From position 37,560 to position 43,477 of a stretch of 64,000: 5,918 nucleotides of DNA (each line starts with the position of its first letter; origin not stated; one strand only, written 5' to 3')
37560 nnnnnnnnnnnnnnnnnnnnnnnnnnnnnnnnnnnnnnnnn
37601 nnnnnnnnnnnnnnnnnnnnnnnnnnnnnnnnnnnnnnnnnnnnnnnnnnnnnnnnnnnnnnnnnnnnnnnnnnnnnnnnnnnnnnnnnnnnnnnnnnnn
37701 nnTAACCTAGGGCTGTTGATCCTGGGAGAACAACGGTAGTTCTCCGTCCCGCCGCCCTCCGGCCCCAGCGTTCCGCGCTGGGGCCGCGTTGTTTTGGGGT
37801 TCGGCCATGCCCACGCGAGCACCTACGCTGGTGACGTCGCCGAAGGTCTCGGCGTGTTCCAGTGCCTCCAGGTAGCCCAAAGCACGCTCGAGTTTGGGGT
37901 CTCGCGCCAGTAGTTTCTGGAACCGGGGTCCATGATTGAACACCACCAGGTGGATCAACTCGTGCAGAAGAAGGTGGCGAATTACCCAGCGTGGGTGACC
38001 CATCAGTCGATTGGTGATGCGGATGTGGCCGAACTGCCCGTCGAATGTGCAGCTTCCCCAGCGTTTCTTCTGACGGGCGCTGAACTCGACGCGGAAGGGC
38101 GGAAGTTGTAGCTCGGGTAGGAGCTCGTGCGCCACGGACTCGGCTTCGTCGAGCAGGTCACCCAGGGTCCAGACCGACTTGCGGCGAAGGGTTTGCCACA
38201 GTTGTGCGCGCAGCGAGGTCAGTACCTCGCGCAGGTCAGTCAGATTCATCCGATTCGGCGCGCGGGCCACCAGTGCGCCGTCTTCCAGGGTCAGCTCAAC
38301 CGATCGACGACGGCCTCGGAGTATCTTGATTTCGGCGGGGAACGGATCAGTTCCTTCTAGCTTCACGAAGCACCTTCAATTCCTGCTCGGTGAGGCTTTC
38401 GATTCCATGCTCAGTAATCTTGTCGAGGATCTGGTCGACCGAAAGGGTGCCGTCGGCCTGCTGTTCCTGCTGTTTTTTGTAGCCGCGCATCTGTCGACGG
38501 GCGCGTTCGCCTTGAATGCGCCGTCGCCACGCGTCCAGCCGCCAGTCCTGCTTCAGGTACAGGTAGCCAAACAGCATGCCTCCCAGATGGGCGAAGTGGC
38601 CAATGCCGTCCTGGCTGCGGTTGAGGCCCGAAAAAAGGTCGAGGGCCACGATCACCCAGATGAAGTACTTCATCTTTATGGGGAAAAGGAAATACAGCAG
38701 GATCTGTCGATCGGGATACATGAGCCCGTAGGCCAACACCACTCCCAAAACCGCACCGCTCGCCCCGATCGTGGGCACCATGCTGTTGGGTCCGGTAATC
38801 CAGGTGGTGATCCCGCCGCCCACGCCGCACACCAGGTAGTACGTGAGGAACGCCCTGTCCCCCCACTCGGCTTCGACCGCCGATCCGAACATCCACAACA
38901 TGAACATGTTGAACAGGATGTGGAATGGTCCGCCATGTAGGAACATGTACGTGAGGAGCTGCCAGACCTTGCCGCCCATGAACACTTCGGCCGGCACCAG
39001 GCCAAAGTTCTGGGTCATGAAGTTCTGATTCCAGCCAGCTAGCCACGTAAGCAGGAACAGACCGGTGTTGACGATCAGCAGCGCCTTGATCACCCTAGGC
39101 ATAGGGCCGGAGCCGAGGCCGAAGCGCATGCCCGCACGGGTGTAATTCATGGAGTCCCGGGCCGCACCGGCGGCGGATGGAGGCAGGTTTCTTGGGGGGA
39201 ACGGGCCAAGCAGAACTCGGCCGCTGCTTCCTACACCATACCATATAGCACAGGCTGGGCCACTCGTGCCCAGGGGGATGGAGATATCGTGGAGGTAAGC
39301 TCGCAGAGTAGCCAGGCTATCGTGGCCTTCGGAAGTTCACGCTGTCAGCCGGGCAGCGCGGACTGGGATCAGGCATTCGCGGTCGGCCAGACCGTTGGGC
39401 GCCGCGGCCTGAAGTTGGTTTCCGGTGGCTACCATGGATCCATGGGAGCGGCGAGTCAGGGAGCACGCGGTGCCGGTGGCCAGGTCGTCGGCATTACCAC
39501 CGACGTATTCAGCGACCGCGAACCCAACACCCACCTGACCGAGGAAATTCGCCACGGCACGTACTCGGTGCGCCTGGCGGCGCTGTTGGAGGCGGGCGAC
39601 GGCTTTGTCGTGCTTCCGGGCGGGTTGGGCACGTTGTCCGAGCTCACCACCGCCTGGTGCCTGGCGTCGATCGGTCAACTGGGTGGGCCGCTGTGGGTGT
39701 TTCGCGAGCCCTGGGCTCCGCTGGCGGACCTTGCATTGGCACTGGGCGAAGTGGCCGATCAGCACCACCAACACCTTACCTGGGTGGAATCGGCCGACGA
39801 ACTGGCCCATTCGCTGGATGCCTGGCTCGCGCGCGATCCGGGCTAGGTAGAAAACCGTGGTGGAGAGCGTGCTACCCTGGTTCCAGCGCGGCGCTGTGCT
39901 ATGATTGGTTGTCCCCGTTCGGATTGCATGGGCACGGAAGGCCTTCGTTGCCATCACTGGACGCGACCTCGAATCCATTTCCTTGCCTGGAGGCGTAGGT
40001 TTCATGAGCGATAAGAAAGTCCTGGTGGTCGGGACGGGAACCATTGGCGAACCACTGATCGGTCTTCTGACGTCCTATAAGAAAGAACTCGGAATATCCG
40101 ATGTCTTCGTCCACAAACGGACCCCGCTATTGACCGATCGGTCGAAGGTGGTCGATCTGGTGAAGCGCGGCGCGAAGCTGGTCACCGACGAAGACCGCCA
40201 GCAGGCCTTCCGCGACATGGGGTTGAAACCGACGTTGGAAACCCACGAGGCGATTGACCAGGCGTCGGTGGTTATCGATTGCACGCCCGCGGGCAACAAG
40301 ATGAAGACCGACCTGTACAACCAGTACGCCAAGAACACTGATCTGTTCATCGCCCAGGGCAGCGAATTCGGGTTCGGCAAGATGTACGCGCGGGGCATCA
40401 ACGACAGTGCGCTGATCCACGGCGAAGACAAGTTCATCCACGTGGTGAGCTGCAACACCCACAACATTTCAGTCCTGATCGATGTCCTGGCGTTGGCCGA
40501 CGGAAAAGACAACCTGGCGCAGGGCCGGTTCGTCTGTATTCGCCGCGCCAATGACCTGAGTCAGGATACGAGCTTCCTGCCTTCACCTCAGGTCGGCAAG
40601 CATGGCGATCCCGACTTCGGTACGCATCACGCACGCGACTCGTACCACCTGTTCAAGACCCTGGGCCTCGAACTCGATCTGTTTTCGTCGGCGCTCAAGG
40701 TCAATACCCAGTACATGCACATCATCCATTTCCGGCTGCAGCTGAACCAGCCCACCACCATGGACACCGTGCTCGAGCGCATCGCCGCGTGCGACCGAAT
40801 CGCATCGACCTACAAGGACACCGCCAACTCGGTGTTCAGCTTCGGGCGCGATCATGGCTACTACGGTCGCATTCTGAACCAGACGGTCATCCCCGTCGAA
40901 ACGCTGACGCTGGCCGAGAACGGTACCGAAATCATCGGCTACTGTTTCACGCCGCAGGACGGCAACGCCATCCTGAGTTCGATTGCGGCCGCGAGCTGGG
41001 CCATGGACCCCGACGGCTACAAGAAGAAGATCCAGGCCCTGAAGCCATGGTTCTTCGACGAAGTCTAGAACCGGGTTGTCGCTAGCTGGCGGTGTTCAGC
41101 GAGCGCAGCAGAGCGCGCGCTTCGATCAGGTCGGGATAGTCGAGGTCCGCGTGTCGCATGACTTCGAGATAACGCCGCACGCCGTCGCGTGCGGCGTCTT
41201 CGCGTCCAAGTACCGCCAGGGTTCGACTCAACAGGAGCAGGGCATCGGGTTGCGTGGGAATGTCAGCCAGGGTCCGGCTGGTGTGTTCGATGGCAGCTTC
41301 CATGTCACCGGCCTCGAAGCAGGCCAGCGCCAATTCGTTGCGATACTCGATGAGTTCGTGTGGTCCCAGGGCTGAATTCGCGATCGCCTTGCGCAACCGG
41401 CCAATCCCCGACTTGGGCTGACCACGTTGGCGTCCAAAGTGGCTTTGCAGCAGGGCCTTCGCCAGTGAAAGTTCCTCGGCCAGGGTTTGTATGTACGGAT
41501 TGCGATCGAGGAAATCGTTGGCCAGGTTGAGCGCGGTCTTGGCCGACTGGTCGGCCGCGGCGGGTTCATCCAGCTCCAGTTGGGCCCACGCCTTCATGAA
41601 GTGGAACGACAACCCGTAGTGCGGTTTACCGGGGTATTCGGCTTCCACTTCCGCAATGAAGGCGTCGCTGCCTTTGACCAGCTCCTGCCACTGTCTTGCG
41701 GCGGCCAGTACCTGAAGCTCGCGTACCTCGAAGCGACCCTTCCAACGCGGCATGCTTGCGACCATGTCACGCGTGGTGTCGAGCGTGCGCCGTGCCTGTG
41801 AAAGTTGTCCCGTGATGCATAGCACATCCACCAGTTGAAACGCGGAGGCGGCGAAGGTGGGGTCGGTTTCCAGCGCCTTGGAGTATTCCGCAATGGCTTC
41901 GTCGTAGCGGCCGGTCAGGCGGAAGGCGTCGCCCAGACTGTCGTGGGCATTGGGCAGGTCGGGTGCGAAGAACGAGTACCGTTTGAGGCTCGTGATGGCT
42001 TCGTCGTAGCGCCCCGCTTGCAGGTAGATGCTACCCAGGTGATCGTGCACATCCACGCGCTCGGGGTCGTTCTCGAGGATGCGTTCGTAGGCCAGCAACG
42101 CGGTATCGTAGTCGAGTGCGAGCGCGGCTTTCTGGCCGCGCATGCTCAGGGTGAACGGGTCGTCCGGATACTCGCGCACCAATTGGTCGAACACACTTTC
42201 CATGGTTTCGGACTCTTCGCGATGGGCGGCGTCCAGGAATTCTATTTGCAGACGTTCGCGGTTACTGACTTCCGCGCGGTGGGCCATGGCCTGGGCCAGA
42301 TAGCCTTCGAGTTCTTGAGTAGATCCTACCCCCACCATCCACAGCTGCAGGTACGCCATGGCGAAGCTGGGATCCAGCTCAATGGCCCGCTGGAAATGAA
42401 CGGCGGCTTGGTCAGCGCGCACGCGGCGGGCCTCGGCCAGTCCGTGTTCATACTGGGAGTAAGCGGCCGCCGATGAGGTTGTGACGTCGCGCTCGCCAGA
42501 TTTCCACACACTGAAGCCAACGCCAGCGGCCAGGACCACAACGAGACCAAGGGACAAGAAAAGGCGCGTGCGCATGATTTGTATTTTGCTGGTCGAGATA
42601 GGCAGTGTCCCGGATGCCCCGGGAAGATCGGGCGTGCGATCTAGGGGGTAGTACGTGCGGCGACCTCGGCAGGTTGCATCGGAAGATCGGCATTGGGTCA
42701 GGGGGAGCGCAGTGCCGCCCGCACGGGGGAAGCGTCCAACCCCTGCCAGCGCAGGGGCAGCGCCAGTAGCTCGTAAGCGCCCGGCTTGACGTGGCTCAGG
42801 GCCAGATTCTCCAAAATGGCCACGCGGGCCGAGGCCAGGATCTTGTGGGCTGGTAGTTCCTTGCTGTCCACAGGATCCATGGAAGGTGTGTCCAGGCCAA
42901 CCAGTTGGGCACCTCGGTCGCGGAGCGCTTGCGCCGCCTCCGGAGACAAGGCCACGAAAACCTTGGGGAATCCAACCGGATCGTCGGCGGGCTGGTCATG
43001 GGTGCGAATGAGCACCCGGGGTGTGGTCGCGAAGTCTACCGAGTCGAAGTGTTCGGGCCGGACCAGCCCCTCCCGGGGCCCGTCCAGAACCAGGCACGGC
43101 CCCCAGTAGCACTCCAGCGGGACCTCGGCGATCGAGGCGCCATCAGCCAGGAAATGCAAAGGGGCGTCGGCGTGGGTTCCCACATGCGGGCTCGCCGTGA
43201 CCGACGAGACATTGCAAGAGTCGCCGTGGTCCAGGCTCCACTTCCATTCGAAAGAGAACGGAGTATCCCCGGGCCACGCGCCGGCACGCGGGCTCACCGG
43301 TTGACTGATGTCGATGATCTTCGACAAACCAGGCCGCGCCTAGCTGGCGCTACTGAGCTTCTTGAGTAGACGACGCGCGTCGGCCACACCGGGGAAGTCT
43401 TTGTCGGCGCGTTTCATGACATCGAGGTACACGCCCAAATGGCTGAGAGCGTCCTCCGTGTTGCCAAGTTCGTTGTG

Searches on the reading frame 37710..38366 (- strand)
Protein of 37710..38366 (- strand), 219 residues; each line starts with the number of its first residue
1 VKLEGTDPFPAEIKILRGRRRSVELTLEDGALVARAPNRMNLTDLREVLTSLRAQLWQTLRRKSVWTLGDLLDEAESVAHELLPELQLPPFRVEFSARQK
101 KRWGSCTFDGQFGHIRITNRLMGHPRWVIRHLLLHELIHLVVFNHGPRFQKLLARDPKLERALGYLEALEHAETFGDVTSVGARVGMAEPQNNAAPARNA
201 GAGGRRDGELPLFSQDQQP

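Call 55: search_protein_families(library=pfam, proteins=[window:37710-38366:-], max_evalue=0.00001)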
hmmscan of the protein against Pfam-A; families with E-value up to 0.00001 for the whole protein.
window:37710-38366:- (219 aa): 2 families
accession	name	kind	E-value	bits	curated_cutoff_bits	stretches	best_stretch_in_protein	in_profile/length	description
PF01863.23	YgjP-like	-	6e-16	59.5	26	1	74-155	115-192/207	YgjP-like, metallopeptidase domain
PF10263.15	SprT-like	-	4.4e-07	30.2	25.6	1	87-154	17-93/108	SprT-like family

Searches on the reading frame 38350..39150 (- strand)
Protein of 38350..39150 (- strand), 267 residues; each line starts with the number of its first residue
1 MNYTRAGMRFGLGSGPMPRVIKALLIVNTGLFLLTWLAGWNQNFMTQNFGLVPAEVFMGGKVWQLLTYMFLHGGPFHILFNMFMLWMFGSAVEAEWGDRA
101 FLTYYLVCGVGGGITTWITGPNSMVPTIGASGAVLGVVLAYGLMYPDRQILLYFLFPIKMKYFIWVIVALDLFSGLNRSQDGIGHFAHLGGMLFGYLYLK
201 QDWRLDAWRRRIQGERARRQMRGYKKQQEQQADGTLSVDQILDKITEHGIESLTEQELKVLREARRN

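Call 55: search_protein_families(library=pfam, proteins=[window:38350-39150:-], max_evalue=0.00001)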
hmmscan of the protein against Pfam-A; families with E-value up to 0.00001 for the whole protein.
window:38350-39150:- (267 aa): 3 families
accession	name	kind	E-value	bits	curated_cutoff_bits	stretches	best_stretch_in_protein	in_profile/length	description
PF01694.28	Rhomboid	-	2.6e-34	118.9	22.6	1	60-199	2-137/143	Rhomboid domain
PF20216.3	DUF6576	-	5.3e-07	30.1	27.3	1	237-263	17-43/47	Family of unknown function (DUF6576)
PF08551.15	DUF1751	-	7e-07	30.2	22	1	54-119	2-65/99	Eukaryotic integral membrane protein (DUF1751)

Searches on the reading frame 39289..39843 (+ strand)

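Call 55: search_protein_families(library=pfam, proteins=[window:39289-39843:+], max_evalue=0.00001)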
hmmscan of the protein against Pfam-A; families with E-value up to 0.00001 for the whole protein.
window:39289-39843:+ (185 aa): 2 families
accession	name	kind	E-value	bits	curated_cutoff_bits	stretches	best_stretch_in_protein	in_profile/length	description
PF03641.19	Lysine_decarbox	-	1.9e-17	64.1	27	1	52-174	1-129/131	Possible lysine decarboxylase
PF18306.6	LDcluster4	-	9.6e-17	61.4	26.3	1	14-123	7-114/151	SLOG cluster4 family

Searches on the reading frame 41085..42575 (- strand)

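Call 56: search_protein_families(library=pfam, proteins=[window:41085-42575:-], max_evalue=0.00001)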
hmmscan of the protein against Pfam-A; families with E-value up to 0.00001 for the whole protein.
window:41085-42575:- (497 aa): 15 families
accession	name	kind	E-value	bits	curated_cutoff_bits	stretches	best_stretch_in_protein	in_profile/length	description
PF14559.12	TPR_19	-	1.7e-24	86.4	25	2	222-270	5-53/68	Tetratricopeptide repeat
PF07719.23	TPR_2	-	8.3e-24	82.1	27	1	209-240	2-33/34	Tetratricopeptide repeat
PF13414.12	TPR_11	-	2.4e-22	78.8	26.8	1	215-243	1-29/42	TPR repeat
PF13431.12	TPR_17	-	6.4e-22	76.4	24.4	0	162-194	1-33/34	Tetratricopeptide repeat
PF00515.34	TPR_1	-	9.1e-21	73.2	27.8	0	214-241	7-34/34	Tetratricopeptide repeat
PF13181.12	TPR_8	-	5.5e-17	60.9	25.7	0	212-240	5-33/34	Tetratricopeptide repeat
PF13428.12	TPR_14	-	4.2e-16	58.3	23.5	0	208-249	1-42/44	Tetratricopeptide repeat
PF13432.12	TPR_16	-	5.4e-15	56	32.7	1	155-201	12-58/65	Tetratricopeptide repeat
PF13424.12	TPR_12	-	5.4e-13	49.4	30.1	0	156-199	26-70/77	Tetratricopeptide repeat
PF09976.15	TPR_21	-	1.8e-09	38.1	25.5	0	114-238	47-176/193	Tetratricopeptide repeat-like domain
PF12895.13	ANAPC3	-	2e-09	38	27.2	0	155-200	4-49/82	Anaphase-promoting complex, cyclosome, subunit 3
PF13174.12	TPR_6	-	2.3e-09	37.7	26.3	0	179-200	5-26/33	Tetratricopeptide repeat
PF25064.1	ARM_TT21_5th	-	2.7e-09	37.8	27.8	0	223-273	16-66/117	TT21 fifth ARM repeats domain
PF13176.12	TPR_7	-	1.2e-08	34.8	27.9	0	178-199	3-24/36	Tetratricopeptide repeat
PF24575.1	TPR_Slam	-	1.4e-07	32.3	35.2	0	218-263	57-102/104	Surface lipoprotein assembly modifier, N-terminal TPR repeats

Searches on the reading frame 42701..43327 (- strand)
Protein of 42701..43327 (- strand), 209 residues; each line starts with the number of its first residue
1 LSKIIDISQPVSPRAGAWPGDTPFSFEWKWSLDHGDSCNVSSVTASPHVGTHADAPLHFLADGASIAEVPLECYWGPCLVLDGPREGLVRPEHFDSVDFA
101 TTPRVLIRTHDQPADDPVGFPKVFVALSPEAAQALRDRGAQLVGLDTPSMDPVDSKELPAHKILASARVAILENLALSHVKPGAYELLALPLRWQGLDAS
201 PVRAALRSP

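Call 56: search_protein_families(library=pfam, proteins=[window:42701-43327:-], max_evalue=0.00001)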
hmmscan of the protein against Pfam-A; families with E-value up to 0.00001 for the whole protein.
window:42701-43327:- (209 aa): 1 family
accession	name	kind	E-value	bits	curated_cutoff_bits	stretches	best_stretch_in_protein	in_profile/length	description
PF04199.19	Cyclase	-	1.1e-20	74.8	23.1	1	5-152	1-142/142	Putative cyclase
